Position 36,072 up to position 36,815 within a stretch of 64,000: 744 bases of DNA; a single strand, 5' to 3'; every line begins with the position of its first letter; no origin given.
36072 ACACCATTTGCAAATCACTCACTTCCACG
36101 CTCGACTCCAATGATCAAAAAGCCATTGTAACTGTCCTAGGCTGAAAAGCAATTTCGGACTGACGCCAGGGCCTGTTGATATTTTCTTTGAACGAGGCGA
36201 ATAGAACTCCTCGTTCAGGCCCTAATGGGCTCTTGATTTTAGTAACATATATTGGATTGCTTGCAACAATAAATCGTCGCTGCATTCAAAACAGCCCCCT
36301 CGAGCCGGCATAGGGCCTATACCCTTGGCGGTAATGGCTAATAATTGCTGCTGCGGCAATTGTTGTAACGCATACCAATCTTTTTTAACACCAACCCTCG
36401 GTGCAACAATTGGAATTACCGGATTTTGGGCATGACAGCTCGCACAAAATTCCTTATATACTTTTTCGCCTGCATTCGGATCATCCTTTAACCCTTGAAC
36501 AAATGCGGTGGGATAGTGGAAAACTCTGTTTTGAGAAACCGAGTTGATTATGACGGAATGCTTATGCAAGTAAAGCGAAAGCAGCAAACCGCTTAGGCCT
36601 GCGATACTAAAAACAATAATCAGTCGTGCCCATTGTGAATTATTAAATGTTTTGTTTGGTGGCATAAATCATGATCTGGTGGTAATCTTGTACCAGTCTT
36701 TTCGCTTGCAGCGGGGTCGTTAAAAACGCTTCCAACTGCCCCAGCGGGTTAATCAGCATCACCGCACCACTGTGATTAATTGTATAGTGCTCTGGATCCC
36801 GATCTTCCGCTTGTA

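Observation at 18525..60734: Modular family of small palindromic intergenic repeat elements (at least 6 copies in 64 kb)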

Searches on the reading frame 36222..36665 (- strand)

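Call 39: search_protein_families(library=pfam, proteins=[window:36222-36665:-], max_evalue=0.00001)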
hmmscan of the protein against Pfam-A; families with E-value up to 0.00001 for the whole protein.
window:36222-36665:- (147 aa): 1 family
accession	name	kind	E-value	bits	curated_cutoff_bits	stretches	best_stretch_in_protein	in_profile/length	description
PF13442.11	Cytochrome_CBB3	-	4.8e-11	43.3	27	1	62-140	2-68/68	Cytochrome C oxidase, cbb3-type, subunit III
